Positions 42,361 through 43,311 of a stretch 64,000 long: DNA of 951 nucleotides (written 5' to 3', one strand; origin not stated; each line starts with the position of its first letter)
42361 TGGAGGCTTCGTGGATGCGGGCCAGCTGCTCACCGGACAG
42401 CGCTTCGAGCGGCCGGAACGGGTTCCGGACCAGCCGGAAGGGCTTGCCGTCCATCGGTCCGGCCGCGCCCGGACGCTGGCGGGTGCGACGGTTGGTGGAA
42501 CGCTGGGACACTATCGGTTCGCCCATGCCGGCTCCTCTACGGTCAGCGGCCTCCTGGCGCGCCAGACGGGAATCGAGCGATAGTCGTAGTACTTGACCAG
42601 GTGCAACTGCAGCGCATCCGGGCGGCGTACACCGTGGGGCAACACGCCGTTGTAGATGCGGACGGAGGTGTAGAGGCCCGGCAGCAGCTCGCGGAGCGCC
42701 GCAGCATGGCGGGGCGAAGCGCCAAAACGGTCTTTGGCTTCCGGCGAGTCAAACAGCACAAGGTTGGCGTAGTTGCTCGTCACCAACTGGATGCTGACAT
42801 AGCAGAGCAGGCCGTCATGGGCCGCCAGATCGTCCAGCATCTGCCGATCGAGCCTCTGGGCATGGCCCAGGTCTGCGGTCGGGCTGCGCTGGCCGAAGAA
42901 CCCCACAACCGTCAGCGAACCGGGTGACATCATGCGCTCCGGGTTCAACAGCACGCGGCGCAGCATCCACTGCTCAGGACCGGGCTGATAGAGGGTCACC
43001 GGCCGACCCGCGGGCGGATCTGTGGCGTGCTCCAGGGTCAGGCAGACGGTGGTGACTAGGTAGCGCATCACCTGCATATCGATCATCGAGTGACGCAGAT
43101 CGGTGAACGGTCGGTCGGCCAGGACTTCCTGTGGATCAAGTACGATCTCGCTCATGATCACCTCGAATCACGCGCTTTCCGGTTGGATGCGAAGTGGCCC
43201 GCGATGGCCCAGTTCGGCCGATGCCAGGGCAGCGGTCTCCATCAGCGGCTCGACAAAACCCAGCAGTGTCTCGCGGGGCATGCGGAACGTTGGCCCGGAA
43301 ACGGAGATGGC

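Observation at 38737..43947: Non-Pyl MttB-family methyltransferase operon with no corrinoid partner, but with a FAD oxidase, a cytoplasmic PhnD-like protein and an unknown 214-aa protein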

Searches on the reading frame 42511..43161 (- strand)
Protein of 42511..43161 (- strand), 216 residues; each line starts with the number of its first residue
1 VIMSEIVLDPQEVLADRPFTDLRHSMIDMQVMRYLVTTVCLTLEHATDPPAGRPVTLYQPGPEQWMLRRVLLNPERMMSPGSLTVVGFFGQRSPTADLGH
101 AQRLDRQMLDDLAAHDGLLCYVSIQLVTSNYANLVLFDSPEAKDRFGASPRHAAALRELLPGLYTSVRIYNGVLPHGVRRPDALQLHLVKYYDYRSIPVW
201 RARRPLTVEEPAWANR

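Call 3: search_protein_families(library=pfam, proteins=[window:42511-43161:-], max_evalue=0.01)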
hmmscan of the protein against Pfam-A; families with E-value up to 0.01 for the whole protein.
window:42511-43161:- (216 aa): 0 families

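Call 4: search_protein_families(library=ncbifam, proteins=[window:42511-43161:-], max_evalue=0.01)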
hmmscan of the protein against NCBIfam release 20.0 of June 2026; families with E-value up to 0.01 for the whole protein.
window:42511-43161:- (216 aa): 0 families

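Call 14: find_homologous_proteins(query=window:42511-43161:-, max_evalue=0.001)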
Query window:42511-43161:- (216 aa): 116 proteins with E <= 0.001 among 808 candidates.
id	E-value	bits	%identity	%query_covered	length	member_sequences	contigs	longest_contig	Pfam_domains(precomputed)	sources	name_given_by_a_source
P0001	6.0e-137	472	97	99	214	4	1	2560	-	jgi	jgi:hypothetical protein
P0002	2.6e-69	251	69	78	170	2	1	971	-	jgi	jgi:hypothetical protein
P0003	9.7e-68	246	57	96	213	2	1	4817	-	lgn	-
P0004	2.2e-58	216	49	94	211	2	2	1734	-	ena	-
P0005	3.4e-58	215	51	95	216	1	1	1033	-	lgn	-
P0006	7.2e-58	214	50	96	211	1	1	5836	-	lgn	-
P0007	8.1e-58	214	47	95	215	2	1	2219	-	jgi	-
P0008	2.3e-56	209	47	94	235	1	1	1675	-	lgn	-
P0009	3.0e-56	209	47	95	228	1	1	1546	-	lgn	-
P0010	1.5e-55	206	50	94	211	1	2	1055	-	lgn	-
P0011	3.1e-55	205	49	94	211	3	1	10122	-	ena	-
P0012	8.2e-55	204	46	95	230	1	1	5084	-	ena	-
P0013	1.9e-54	203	49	94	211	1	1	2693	-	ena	-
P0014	2.4e-54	202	47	95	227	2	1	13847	-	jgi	jgi:hypothetical protein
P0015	4.1e-54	202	43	95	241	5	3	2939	-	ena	-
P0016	6.1e-54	201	49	97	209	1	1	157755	-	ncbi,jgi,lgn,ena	-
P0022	5.9e-45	172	43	95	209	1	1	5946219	-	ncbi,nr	ncbi:MAG: hypothetical protein IPM53_13920 [Anaerolineaceae bacterium]|nr:hypothetical protein [Anae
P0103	1.9e-17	82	31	95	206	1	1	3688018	-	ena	-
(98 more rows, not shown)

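Call 15: find_encoding_contigs(protein=P0022, flank=10000, max_places=2)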
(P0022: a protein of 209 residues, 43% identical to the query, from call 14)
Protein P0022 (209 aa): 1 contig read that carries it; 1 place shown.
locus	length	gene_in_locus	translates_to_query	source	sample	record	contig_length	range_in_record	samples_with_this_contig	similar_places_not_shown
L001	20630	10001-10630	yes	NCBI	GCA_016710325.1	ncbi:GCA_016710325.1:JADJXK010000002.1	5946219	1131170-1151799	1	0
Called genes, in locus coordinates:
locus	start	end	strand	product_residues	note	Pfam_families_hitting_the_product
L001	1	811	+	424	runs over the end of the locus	PF00528:BPD_transp_1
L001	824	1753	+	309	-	PF00528:BPD_transp_1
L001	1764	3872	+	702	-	PF03193:RsgA_GTPase (faint), PF00005:ABC_tran, PF00006:ATP-synt_ab (faint), PF02463:SMC_N (weak), PF08352:oligo_HPY, PF00005:ABC_tran, PF02463:SMC_N (weak), PF08352:oligo_HPY, +4 more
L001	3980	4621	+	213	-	PF00571:CBS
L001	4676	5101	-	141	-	-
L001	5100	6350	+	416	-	PF05034:MAAL_N, PF07476:MAAL_C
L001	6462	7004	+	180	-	PF11322:DUF3124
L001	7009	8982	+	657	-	PF00999:Na_H_Exchanger, PF02254:TrkA_N, PF02080:TrkA_C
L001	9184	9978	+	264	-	PF25213:HVO_A0261_N (faint), PF01047:MarR (weak), PF09339:HTH_IclR, PF12802:MarR_2 (weak), PF13545:HTH_Crp_2 (faint), PF13412:HTH_24 (faint), PF01614:IclR_C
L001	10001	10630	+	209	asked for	-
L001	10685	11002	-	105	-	PF01476:LysM, PF23473:LysM3_LYK4_5 (weak)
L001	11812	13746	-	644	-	PF05137:PilN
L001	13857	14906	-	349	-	PF12679:ABC2_membrane_2, PF12698:ABC2_membrane_3, PF12730:ABC2_membrane_4 (weak)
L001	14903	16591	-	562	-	-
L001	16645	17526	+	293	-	PF00005:ABC_tran, PF13304:AAA_21 (weak)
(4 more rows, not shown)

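Call 16: find_encoding_contigs(protein=P0016, flank=10000, max_places=2)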
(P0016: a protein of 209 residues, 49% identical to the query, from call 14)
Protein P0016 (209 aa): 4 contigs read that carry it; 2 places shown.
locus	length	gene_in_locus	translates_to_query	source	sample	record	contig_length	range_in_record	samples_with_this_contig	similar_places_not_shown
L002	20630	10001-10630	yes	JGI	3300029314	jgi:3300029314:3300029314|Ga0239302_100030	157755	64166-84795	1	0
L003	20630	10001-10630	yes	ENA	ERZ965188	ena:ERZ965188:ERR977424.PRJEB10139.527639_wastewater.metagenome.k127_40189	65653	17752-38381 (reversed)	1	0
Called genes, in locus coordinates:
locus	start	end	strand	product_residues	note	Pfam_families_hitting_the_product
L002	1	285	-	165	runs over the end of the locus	PF11716:MDMPI_N, PF12867:DinB_2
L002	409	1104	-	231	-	-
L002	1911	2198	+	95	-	-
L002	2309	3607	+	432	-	PF19300:BPD_transp_1_N, PF00528:BPD_transp_1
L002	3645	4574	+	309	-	PF00528:BPD_transp_1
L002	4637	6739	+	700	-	PF13191:AAA_16 (faint), PF00005:ABC_tran, PF00006:ATP-synt_ab (faint), PF13304:AAA_21 (faint), PF08352:oligo_HPY, PF00005:ABC_tran, PF02463:SMC_N (weak), PF08352:oligo_HPY, +2 more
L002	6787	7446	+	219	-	PF00571:CBS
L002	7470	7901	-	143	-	-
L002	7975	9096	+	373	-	PF07476:MAAL_C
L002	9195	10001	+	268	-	PF01022:HTH_5 (weak), PF09339:HTH_IclR, PF01047:MarR (weak), PF12802:MarR_2 (faint), PF01614:IclR_C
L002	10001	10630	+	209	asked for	-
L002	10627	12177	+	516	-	PF06253:MTTB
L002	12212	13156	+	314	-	-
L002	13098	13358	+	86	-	-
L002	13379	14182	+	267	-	PF12974:Phosphonate-bd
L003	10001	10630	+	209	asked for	-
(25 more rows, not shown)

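Call 17: find_encoding_contigs(protein=P0103, flank=10000, max_places=2)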
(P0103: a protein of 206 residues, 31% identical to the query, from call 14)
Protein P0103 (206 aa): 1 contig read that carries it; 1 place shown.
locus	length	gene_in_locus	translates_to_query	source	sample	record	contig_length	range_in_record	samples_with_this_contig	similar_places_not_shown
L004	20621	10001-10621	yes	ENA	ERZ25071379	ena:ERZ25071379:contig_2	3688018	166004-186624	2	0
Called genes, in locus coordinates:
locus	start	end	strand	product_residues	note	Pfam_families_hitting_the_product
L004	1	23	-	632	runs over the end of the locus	PF13492:GAF_3 (weak), PF00512:HisKA, PF02518:HATPase_c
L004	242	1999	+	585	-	PF00082:Peptidase_S8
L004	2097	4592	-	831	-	PF01839:FG-GAP (faint), PF13517:FG-GAP_3, PF07593:UnbV_ASPIC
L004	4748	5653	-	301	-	PF03009:GDPD, PF13653:GDPD_2 (weak)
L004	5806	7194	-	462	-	PF01547:SBP_bac_1, PF13416:SBP_bac_8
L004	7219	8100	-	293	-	PF00528:BPD_transp_1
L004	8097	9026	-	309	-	PF00528:BPD_transp_1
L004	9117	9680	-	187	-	PF01661:Macro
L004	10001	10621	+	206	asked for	-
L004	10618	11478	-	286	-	PF06224:AlkZ-like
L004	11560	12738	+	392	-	PF00512:HisKA, PF02518:HATPase_c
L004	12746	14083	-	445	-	PF00875:DNA_photolyase, PF03441:FAD_binding_7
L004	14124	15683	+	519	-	PF07969:Amidohydro_3, PF01979:Amidohydro_1 (weak)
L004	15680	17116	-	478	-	PF00171:Aldedh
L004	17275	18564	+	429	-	PF01266:DAO, PF01946:Thi4 (weak)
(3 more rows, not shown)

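Call 31: search_solved_structures(query=A1, max_evalue=10)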
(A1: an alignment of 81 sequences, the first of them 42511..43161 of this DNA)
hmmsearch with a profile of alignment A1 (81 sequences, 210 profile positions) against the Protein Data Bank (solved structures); distinct sequences matched with E-value up to 10: 0.

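Call 39: predict_structure(alignment_id=A1)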
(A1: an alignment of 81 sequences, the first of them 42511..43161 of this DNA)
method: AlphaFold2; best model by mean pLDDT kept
length: 216 residues; sequences in the alignment: 81
mean_pLDDT: 90.5   pTM: 0.88
mean pLDDT of the five models: 90.5, 89.7, 89.4, 88.8, 88.1
residues with pLDDT >= 90: 149; 70-90: 52; 50-70: 14; < 50: 1
segments of 3 or more residues with pLDDT < 50: none
pLDDT, mean of each block of 10 residues (from residue 1): 84 97 97 97 81 78 81 93 98 92 83 92 94 97 94 87 96 98 97 95 87 62
secondary structure, 60 per line:
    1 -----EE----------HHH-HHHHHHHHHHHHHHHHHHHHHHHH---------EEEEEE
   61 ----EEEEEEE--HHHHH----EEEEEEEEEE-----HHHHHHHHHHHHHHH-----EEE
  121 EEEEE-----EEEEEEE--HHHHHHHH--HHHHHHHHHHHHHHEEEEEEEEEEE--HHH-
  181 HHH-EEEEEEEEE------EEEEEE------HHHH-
elements in order: H22-45 E55-60 E65-71 H74-78 E83-92 H98-112 E118-125 E131-137 H140-147 H150-163 E164-174 E185-193 E200-205 H212-215

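Call 41: fold_search(model_id=the predicted structure, library=pdb)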
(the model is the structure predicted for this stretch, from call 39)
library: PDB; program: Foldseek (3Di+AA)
matches with E <= 10: 1479; with E <= 0.001: 11
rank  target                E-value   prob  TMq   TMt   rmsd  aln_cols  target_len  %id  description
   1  2qyc_A                8.3e-05  1.00  0.39  0.78   2.1       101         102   21  Crystal structure of a dimeric ferredoxin-like protein (bb1511) from bordetella bronchiseptica rb50 at 1.90 A resoluti (released 2007-08-28)
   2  3kg0_A                1.9e-04  1.00  0.32  0.63   3.3       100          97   18  Crystal structure of SnoaB, a cofactor-independent oxygenase from Streptomyces nogalater, determined to 1.7 resolution (released 2010-01-26)
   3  3e8o_A                2.8e-04  1.00  0.31  0.56   3.6       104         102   17  CRYSTAL STRUCTURE OF A PUTATIVE ANTIBIOTIC BIOSYNTHESIS MONOOXYGENASE (DR_2100) FROM DEINOCOCCUS RADIODURANS AT 1.40 A (released 2008-09-09)
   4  3kg0_C                4.0e-04  1.00  0.33  0.65   3.5       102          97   19  Crystal structure of SnoaB, a cofactor-independent oxygenase from Streptomyces nogalater, determined to 1.7 resolution (released 2010-01-26)
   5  3kg1_A                5.1e-04  1.00  0.34  0.67   3.0        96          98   12  Crystal structure of SnoaB, a cofactor-independent oxygenase from Streptomyces nogalater, mutant N63A (released 2010-01-26)
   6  3kg0_B                5.1e-04  1.00  0.32  0.63   3.2       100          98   19  Crystal structure of SnoaB, a cofactor-independent oxygenase from Streptomyces nogalater, determined to 1.7 resolution (released 2010-01-26)
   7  3f44                  6.2e-04  1.00  0.34  0.35  10.4       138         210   10  Crystal structure of putative monooxygenase (YP_193413.1) from Lactobacillus acidophilus NCFM at 1.55 A resolution (released 2008-11-18)
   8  4dpo_B                7.4e-04  1.00  0.39  0.77   2.5       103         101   14  Crystal structure of a conserved protein MM_1583 from Methanosarcina mazei Go1 (released 2012-02-29)
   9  5xzq_C                7.9e-04  1.00  0.37  0.67   3.4       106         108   10  Hydroxynitrile lyase from Passiflora edulis (PeHNL) (released 2017-11-22)
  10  3a17_C                7.9e-04  0.91  0.27  0.18  14.2       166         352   14  Crystal Structure of Aldoxime Dehydratase (OxdRE) in Complex with Butyraldoxime (Co-crystal) (released 2009-09-08)
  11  5xzt_D                8.9e-04  1.00  0.39  0.74   2.7       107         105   10  C-terminal peptide depleted mutant of hydroxynitrile lyase from Passiflora edulis (PeHNL) (released 2017-11-22)
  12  5b0b_C                1.0e-03  1.00  0.34  0.71   3.1        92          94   12  Polyketide cyclase OAC from Cannabis sativa, I7F mutant (released 2016-01-27)
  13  5xzt_C                1.1e-03  1.00  0.39  0.74   3.1       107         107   10  C-terminal peptide depleted mutant of hydroxynitrile lyase from Passiflora edulis (PeHNL) (released 2017-11-22)
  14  4zos_C                1.1e-03  1.00  0.33  0.61   3.5       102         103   14  2.20 Angstrom resolution crystal structure of protein YE0340 of unidentified function from Yersinia enterocolitica sub (released 2015-06-17)
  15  1si9_A                1.2e-03  1.00  0.36  0.69   3.8       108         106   12  Boiling stable protein isolated from Populus tremula (released 2004-09-21)
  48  3e8o_B                3.0e-03  1.00  0.31  0.57   3.5       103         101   17  CRYSTAL STRUCTURE OF A PUTATIVE ANTIBIOTIC BIOSYNTHESIS MONOOXYGENASE (DR_2100) FROM DEINOCOCCUS RADIODURANS AT 1.40 A (released 2008-09-09)
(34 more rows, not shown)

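Call 56: find_related_loci(query=A2, collection=metagenome_contigs, flank=8000)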
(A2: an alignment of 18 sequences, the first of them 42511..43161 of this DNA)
Query A2 (216 aa) in metagenome_contigs; peptide patterns used: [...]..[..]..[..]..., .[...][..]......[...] (x = any residue, [..] = any of these).
336 stretches matched a pattern; 63 encode a relative of the query (tblastn E <= 1e-3); 63 distinct loci.
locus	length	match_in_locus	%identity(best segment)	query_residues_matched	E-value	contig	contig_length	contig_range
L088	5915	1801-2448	94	1-216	1e-138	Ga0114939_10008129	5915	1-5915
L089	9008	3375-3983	50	3-204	2e-62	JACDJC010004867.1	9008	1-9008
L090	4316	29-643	49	6-207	3e-61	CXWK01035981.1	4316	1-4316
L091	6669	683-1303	49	2-209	9e-60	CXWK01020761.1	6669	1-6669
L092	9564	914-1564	47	6-210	2e-59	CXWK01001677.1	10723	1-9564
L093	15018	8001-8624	50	3-208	2e-58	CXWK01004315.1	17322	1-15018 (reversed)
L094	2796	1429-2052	48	6-210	5e-58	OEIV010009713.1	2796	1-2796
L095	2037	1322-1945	45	1-206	5e-54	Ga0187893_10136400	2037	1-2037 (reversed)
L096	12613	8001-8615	37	3-206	1e-46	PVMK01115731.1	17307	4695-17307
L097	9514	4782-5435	42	3-214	7e-44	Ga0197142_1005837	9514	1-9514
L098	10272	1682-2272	39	7-206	3e-42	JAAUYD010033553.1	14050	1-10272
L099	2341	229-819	39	7-206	2e-42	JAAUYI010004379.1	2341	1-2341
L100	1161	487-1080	38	8-204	5e-44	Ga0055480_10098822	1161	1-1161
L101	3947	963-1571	38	3-206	1e-41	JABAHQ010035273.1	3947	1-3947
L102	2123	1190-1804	37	2-204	8e-42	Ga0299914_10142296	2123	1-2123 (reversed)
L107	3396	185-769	38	8-206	3e-39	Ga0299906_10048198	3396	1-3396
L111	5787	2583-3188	33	7-207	3e-35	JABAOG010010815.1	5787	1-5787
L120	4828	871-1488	33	8-212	2e-31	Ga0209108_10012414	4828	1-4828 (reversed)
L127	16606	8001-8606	36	6-204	9e-30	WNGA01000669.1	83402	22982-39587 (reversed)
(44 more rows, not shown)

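Call 73: search_protein_families(library=pfam, proteins=[L098:3149-4093:+, L098:4316-4900:+, L098:4860-6095:+, L098:6177-6965:+, L127:5130-6326:+, L127:8624-9775:+, L127:10294-11715:+, L097:1766-3922:+, L120:1265-2665:+, L127:2380-3363:+], max_evalue=0.001)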
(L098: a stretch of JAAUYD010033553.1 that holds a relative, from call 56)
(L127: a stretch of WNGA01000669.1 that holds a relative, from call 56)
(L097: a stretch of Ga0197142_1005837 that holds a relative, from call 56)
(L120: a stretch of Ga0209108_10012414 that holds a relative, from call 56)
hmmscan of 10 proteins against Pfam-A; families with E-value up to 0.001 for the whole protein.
L098:3149-4093:+ (314 aa): 1 family
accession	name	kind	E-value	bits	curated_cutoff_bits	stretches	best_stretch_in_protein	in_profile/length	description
PF01112.23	Asparaginase_2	-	3.7e-62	210.6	27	1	20-275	37-284/309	Asparaginase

L098:4316-4900:+ (194 aa): 4 families
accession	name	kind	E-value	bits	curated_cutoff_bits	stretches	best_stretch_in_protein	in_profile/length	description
PF04545.22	Sigma70_r4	-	5.7e-12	45.4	24.1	1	134-181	1-48/50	Sigma-70, region 4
PF04542.20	Sigma70_r2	-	1.5e-09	37.9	24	1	35-101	3-70/71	Sigma-70 region 2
PF08281.18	Sigma70_r4_2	-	7.8e-08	32.3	25.7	1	130-179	3-52/54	Sigma-70, region 4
PF07638.17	Sigma70_ECF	-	3e-05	24.4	21.1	1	17-171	6-169/185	ECF sigma factor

L098:4860-6095:+ (411 aa): 2 families
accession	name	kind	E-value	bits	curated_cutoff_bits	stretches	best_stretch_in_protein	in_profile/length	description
PF18915.5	DUF5667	-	4.4e-12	46.7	27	1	128-179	2-54/99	Domain of unknown function (DUF5667)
PF18914.6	DUF5666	-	2e-09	38.1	27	1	184-236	1-59/60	Domain of unknown function (DUF5666)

L098:6177-6965:+ (262 aa): 1 family
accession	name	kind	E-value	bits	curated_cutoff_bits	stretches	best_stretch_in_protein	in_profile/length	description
PF03301.18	Trp_dioxygenase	-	1.5e-66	225.6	34.9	2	3-126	12-143/346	Tryptophan 2,3-dioxygenase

L127:5130-6326:+ (398 aa): 2 families
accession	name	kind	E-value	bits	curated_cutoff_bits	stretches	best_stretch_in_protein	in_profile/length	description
PF01266.30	DAO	-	1.4e-43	150.3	27.9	1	13-367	2-353/353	FAD dependent oxidoreductase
PF13738.12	Pyr_redox_3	-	0.00037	20.3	30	0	166-224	88-146/305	Pyridine nucleotide-disulphide oxidoreductase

L127:8624-9775:+ (383 aa): 2 families
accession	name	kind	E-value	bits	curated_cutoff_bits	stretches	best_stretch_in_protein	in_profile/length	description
PF01266.30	DAO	-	8.5e-53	180.5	27.9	1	6-363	1-353/353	FAD dependent oxidoreductase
PF03486.20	HI0933_like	-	5.3e-05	23.2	50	0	139-205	93-164/244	HI0933-like protein Rossmann domain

L127:10294-11715:+ (473 aa): 0 families

L097:1766-3922:+ (718 aa): 3 families
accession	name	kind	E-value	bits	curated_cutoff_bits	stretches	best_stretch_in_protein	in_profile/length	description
PF00384.28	Molybdopterin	-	6.8e-45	154.1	24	1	57-484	1-352/353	Molybdopterin oxidoreductase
PF01568.27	Molydop_binding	-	6.7e-21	74.8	26.8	1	596-703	6-108/110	Molydopterin dinucleotide binding domain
PF04879.21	Molybdop_Fe4S4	-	1.8e-07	31.4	22.7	1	2-53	1-54/55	Molybdopterin oxidoreductase Fe4S4 domain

L120:1265-2665:+ (466 aa): 3 families
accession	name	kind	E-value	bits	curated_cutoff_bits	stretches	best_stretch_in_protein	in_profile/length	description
PF00155.27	Aminotran_1_2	-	8.2e-61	206.6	19.7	1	107-460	4-361/361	Aminotransferase class I and II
PF01041.23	DegT_DnrJ_EryC1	-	1.1e-06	28.6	19.8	1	168-276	43-145/360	DegT/DnrJ/EryC1/StrS aminotransferase family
PF01053.26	Cys_Met_Meta_PP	-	0.0008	18.5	27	0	171-278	74-175/381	Cys/Met metabolism PLP-dependent enzyme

L127:2380-3363:+ (327 aa): 0 families

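Call 74: search_protein_families(library=pfam, alignment_id=A1, max_evalue=1)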
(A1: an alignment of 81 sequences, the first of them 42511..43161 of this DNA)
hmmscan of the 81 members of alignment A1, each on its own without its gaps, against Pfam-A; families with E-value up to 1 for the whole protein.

A. member 1, window:42511-43161:- (216 aa): 0 families

B. families by the number of members that match (of 81 scanned): 12 families
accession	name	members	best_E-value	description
PF03992.22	ABM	7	0.0061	Antibiotic biosynthesis monooxygenase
PF16941.11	CymA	2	0.26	Putative cyclodextrin porin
PF23729.2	Spectrin_Dys-1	1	0.021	Dystrophin-1-like, spectrin repeat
PF25010.1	ARM_UBP24_USP9X-Y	1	0.031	UBP24/USP9X/USP9Y ARM repeat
PF14684.11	Tricorn_C1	1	0.036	Tricorn protease C1 domain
PF15172.11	Prolactin_RP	1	0.091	Prolactin-releasing peptide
PF15566.12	Imm32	1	0.11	Immunity protein 32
PF00881.29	Nitroreductase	1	0.11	Nitroreductase family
PF19708.4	DUF6205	1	0.15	Family of unknown function (DUF6205)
PF23190.1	LHD_TRPY1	1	0.17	TRPY1 N-terminal linker helical domain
PF17101.10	Stealth_CR1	1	0.19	Stealth protein CR1, conserved region 1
PF02138.23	Beach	1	0.24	Beige/BEACH domain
